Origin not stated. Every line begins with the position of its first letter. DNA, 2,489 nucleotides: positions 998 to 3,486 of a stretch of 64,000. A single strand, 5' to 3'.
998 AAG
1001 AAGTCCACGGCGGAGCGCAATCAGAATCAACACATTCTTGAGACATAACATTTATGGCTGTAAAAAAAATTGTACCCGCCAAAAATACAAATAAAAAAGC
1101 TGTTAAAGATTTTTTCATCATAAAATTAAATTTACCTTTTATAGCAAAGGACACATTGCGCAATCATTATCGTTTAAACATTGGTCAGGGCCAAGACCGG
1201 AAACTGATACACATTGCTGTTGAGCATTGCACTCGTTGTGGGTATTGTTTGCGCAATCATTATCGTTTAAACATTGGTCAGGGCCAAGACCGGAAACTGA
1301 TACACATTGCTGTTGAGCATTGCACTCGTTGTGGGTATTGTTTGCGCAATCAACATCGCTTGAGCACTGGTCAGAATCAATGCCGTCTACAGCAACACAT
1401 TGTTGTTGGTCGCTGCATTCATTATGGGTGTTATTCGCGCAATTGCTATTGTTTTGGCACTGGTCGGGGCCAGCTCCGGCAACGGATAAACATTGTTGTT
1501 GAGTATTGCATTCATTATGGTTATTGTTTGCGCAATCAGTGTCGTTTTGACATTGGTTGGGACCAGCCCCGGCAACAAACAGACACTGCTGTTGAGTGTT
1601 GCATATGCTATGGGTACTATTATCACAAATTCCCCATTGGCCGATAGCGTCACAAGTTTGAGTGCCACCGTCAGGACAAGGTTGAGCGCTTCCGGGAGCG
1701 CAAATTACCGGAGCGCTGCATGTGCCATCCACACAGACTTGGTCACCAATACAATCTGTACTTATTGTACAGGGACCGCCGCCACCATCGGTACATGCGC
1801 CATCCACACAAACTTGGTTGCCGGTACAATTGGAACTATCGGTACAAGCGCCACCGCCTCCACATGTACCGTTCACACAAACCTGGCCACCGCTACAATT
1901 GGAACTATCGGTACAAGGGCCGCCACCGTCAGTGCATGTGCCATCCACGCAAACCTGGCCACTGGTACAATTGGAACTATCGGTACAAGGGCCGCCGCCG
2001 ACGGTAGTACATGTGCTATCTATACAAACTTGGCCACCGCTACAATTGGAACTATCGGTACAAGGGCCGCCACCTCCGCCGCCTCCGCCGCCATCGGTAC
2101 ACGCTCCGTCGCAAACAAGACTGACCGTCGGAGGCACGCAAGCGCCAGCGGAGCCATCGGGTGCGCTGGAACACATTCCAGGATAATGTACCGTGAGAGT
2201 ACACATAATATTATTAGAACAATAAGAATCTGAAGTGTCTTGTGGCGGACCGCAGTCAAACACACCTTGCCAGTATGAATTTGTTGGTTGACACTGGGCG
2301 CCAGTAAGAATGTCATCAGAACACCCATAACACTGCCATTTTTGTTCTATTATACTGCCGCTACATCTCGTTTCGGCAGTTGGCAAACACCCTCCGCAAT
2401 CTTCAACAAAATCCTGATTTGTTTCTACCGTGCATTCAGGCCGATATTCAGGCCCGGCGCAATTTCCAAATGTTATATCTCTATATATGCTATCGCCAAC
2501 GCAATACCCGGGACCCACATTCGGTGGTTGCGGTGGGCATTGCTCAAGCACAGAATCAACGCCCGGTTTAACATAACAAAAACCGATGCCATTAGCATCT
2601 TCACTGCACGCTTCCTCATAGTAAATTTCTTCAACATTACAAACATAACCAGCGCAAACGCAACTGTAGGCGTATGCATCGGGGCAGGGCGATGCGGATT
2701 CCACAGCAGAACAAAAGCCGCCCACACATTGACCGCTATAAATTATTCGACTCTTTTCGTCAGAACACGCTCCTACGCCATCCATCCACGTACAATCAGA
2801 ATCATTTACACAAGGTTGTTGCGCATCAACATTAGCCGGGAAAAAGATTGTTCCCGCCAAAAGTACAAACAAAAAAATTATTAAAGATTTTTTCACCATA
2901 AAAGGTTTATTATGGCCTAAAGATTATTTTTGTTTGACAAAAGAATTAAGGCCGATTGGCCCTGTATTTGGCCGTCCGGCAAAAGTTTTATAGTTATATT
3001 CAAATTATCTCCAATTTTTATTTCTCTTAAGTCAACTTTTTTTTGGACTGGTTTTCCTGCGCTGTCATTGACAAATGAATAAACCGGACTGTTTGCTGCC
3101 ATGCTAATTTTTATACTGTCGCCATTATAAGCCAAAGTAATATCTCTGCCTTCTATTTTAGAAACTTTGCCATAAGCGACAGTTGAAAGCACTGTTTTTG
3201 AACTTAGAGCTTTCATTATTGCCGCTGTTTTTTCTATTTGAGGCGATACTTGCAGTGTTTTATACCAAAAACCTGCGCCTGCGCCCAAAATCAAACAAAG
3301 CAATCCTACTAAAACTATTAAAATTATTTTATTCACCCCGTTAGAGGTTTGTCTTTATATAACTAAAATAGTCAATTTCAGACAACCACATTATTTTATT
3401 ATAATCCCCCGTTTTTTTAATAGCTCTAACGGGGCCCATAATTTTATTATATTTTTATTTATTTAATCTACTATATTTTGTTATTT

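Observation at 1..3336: Tandem paralogous secreted cysteine-rich repeat proteins with perfect DNA repeats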

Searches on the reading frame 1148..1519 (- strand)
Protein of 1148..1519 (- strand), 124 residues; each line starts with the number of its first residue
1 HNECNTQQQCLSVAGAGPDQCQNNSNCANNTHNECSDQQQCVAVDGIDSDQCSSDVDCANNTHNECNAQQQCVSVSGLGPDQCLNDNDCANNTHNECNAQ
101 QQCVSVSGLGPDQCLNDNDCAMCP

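Call 27: predict_structure(alignment_id=A1)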
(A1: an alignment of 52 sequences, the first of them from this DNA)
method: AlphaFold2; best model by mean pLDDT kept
length: 124 residues; sequences in the alignment: 52
mean_pLDDT: 79.2   pTM: 0.39
mean pLDDT of the five models: 79.2, 77.7, 76.3, 72.0, 66.2
residues with pLDDT >= 90: 5; 70-90: 101; 50-70: 16; < 50: 2
segments of 3 or more residues with pLDDT < 50: none
pLDDT, mean of each block of 10 residues (from residue 1): 81 83 76 79 75 76 80 76 81 84 82 85 57
secondary structure, 60 per line:
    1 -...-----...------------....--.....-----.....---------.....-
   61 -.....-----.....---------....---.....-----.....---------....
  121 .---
elements in order: E2-4 E10-12 H25-28 E31-35 E41-45 H55-59 E62-66 E72-76 H86-89 E93-97 E103-107 H117-121

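Call 30: fold_search(model_id=the predicted structure, library=pdb)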
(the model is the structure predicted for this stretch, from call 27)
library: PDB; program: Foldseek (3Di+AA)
matches with E <= 10: 13; with E <= 0.001: 0
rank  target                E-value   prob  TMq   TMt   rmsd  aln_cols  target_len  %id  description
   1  4j2k_A                3.5e+00  0.04  0.15  0.11  12.4        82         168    6  Crystal structure of a plant trypsin inhibitor EcTI (released 2013-05-08)
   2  9tvu_w                4.8e+00  0.01  0.12  0.06  15.9        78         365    8  Structure of the Chlamydomonas reinhardtii chlororibosome (released 2026-02-18)
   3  6gi7                  6.2e+00  0.08  0.15  0.06   4.7        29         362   21  Crystal structure of pentaerythritol tetranitrate reductase (PETNR) mutant L25I (released 2019-03-20)
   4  8bpp_A                6.6e+00  0.08  0.15  0.05   4.3        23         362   17  crystal structure of N-ethylmaleimide reductase (nemA) from Escherichia coli (released 2024-02-28)
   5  6ui4_A                7.1e+00  0.02  0.17  0.05   9.8        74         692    9  Crystal structure of phenamacril-bound F. graminearum myosin I (released 2020-03-25)
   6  2abb                  8.0e+00  0.08  0.15  0.05   4.3        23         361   17  Structure of PETN reductase Y186F in complex with cyanide (released 2005-10-11)
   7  6g2i_G                8.0e+00  0.06  0.13  0.02   1.3        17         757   29  Filament of acetyl-CoA carboxylase and BRCT domains of BRCA1 (ACC-BRCT) at 5.9 A resolution (released 2018-06-13)
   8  9ijf_A                8.0e+00  0.02  0.16  0.05  14.9        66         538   12  Structure of ATP-dependent diazotase CmaA6 (released 2025-05-07)
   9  8bpq_A                8.5e+00  0.05  0.18  0.07   6.3        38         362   13  crystal structure of N-ethylmaleimide reductase with mutation Y187F (nemA Y187F) from Escherichia coli (released 2024-06-05)
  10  4owk_F                8.5e+00  0.02  0.16  0.15  12.2        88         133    8  Crystal Structure of the Vibrio vulnificus Hemolysin/Cytolysin Beta-Trefoil Lectin with N-Acetyl-D-Galactosamine Bound (released 2014-05-28)
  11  6gi8                  9.1e+00  0.08  0.15  0.05   4.3        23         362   17  Crystal structure of pentaerythritol tetranitrate reductase (PETNR) mutant L25A (released 2019-03-20)
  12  7jw4_A                9.1e+00  0.01  0.13  0.04  14.2        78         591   10  Crystal structure of PdGH110B in complex with D-galactose (released 2020-11-04)
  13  5ids_B                9.7e+00  0.01  0.10  0.05   2.9        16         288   38  Crystal Structure of a Glucose-1-phosphate Thymidylyltransferase from Burkholderia vietnamiensis (released 2016-03-09)

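Call 36: search_protein_representatives(alignment_id=A1)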
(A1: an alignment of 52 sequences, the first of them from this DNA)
Query: 52 sequences, 182 profile positions. Proteins with E-value up to 0.001 (for the whole library): 721; up to 1e-10: 388; up to 1e-30: 82. The best 150 are listed.
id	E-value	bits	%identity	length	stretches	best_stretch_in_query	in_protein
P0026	3.2e-154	525.2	-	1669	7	29-141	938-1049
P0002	2.4e-129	444.1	-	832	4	29-154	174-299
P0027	4.3e-107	371.6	-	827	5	29-154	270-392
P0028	9.5e-106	367.2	-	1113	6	3-149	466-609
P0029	3.7e-95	332.7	-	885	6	28-154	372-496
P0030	6.5e-93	325.4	-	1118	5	28-155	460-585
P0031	1.7e-91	320.8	-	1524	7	1-156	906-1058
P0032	2.1e-86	304.2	-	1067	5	28-150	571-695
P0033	1.2e-85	301.7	-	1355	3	36-154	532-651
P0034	2.9e-84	297.2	-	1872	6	29-154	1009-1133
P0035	2.5e-83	294.1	-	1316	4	29-177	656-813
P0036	4.1e-80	283.7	-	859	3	27-148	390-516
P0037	2.6e-78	277.8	-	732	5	24-156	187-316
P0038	8.0e-78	276.2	-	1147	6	9-178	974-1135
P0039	4.7e-75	267.2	-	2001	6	58-147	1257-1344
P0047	2.1e-59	216.2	-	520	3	8-157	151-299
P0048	1.2e-58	213.7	-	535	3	30-147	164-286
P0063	4.9e-46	172.6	-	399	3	29-148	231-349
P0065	6.2e-45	169.0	-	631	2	30-150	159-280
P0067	3.8e-44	166.5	-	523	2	24-156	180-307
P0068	2.5e-43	163.8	-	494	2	29-156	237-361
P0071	2.8e-42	160.4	-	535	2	19-148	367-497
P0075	1.1e-39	151.9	-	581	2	29-118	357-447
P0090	8.0e-36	139.3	-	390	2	38-154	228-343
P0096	2.3e-33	131.3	-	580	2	28-153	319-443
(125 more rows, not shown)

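Call 41: search_protein_families(library=pfam, alignment_id=A2, max_evalue=0.001)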
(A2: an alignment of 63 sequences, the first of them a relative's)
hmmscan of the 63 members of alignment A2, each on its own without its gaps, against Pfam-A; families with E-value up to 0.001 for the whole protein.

A. member 1, P0027 (827 aa): 1 family
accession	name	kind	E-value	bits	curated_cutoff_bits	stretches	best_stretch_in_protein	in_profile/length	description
PF13948.11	DUF4215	-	1.8e-08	35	27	2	412-441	19-47/47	Domain of unknown function (DUF4215)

B. families by the number of members that match (of 63 scanned): 33 families (the first 25 are shown)
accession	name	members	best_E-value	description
PF18911.6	PKD_4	10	6.1e-15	PKD domain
PF00801.26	PKD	9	5.2e-15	PKD domain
PF13462.12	Thioredoxin_4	5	2.3e-28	Thioredoxin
PF01323.26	DSBA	5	1.8e-13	DSBA-like thioredoxin domain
PF13948.11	DUF4215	4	2.5e-18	Domain of unknown function (DUF4215)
PF00092.34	VWA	3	9.1e-20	von Willebrand factor type A domain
PF13620.12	CarboxypepD_reg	3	9.9e-13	Carboxypeptidase regulatory-like domain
PF23416.1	DUF7107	3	2.5e-08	Domain of unknown function (DUF7107)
PF00526.23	Dicty_CTDC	3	2.2e-07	Dictyostelium (slime mold) repeat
PF17210.9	SdrD_B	3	0.0001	SdrD B-like domain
PF07705.17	CARDB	2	3.8e-13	CARDB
PF13519.12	VWA_2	2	5e-10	von Willebrand factor type A domain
PF13715.12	CarbopepD_reg_2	2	4.4e-07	CarboxypepD_reg-like domain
PF25788.1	Ig_Rha78A_N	2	0.00027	Rha78A-like, N-terminal immunoglobulin domain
PF02518.31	HATPase_c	1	9.3e-28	Histidine kinase-, DNA gyrase B-, and HSP90-like ATPase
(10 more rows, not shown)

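Call 49: search_solved_structures(query=A1, max_evalue=1)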
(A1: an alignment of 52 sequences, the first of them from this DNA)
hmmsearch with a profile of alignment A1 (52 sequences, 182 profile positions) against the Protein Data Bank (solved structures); distinct sequences matched with E-value up to 1: 0.

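Call 86: search_protein_families(library=pfam, proteins=[P0047, P0048, P0063, P0065, P0067, P0068, P0071, P0075, P0090, P0096], max_evalue=0.0001)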
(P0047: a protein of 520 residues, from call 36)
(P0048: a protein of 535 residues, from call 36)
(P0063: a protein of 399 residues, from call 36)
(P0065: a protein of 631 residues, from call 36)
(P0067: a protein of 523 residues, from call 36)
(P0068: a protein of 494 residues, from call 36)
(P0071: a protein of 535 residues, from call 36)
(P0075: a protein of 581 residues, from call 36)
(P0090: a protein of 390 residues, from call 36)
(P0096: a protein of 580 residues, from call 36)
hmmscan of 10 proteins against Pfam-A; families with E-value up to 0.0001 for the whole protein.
P0047 (520 aa): 0 families

P0048 (535 aa): 2 families
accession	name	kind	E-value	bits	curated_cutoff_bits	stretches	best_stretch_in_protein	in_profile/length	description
PF18911.6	PKD_4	-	7.1e-08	32.8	27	1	455-506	31-82/85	PKD domain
PF00801.26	PKD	-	2.2e-07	31.2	23.5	1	446-496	13-69/80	PKD domain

P0063 (399 aa): 0 families

P0065 (631 aa): 1 family
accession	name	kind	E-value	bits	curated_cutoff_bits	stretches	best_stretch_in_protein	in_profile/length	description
PF02368.24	Big_2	-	2.1e-06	28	22.8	0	320-352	34-66/79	Bacterial Ig-like domain (group 2)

P0067 (523 aa): 2 families
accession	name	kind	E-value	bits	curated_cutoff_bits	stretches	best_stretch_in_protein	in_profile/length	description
PF18911.6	PKD_4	-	8.1e-08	32.7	27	1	408-470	18-77/85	PKD domain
PF00801.26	PKD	-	2.5e-06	27.9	23.5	1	408-466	15-70/80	PKD domain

P0068 (494 aa): 3 families
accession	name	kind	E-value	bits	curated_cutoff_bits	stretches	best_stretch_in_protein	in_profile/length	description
PF18911.6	PKD_4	-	1.2e-08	35.3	27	1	368-434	13-76/85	PKD domain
PF00801.26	PKD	-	1.8e-08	34.7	23.5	1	362-432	2-71/80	PKD domain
PF23416.1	DUF7107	-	4.1e-06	27.5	24.6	0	226-275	1-47/48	Domain of unknown function (DUF7107)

P0071 (535 aa): 0 families

P0075 (581 aa): 2 families
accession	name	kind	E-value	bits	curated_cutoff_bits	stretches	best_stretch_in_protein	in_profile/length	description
PF00801.26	PKD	-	3.5e-10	40.2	23.5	1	455-529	2-75/80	PKD domain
PF18911.6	PKD_4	-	7.6e-08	32.7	27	1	460-528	12-77/85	PKD domain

P0090 (390 aa): 1 family
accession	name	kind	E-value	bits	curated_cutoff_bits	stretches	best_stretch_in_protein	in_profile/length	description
PF07963.17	N_methyl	-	7.4e-06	25.8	21.2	1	14-35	4-25/27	Prokaryotic N-terminal methylation motif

P0096 (580 aa): 2 families
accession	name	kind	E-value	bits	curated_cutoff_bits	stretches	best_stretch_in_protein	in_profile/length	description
PF00801.26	PKD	-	2.8e-10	40.5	23.5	1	450-519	3-71/80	PKD domain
PF18911.6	PKD_4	-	2.4e-07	31.1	27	1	454-518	12-73/85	PKD domain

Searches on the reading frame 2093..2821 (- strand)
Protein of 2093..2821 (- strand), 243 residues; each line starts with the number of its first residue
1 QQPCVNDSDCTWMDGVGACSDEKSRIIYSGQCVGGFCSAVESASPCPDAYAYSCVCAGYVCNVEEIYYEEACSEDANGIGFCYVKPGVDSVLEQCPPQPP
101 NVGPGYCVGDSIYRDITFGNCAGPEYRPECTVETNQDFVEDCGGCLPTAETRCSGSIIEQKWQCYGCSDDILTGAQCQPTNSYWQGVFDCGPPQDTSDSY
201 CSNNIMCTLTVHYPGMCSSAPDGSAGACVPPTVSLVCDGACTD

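Call 51: find_homologous_proteins(query=window:2093-2821:-, max_evalue=0.001)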
Query seq(243 aa): 46 candidates shared short words with the query, none scored E <= 0.001.

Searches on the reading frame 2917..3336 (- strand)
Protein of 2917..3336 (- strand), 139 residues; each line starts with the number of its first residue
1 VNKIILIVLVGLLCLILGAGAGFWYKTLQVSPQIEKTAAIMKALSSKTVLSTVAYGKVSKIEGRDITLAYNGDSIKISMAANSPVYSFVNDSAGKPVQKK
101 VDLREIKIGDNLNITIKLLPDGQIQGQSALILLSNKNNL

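Call 8: search_protein_families(library=pfam, proteins=[window:2917-3336:-], max_evalue=1)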
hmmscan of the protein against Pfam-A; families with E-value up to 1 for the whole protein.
window:2917-3336:- (139 aa): 0 families

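Call 9: search_protein_families(library=ncbifam, proteins=[window:2917-3336:-], max_evalue=1)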
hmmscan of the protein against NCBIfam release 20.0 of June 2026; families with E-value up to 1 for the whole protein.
window:2917-3336:- (139 aa): 2 families
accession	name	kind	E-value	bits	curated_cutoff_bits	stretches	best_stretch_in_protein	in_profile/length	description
NF040942.2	hypo_ExtJ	equivalog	0.015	15.7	52.5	1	38-101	10-58/77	selenite/tellurite reduction operon protein ExtJ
NF005435.1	PRK07021.1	equivalog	0.097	12.5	131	1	2-41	6-46/157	flagellar basal body-associated protein FliL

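Call 89: search_solved_structures(query=window:2920-3336:-, max_evalue=10)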
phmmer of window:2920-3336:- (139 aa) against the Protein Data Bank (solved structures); distinct sequences matched with E-value up to 10: 1.
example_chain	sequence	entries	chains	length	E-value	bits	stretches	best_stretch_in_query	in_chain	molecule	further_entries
4pvc_A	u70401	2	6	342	0.86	13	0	68-102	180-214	NADPH-dependent methylglyoxal reductase GRE2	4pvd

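Call 90: search_protein_families(library=pfam, proteins=[window:2920-3336:-], max_evalue=10)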
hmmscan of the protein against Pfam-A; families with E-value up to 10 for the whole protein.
window:2920-3336:- (139 aa): 0 families
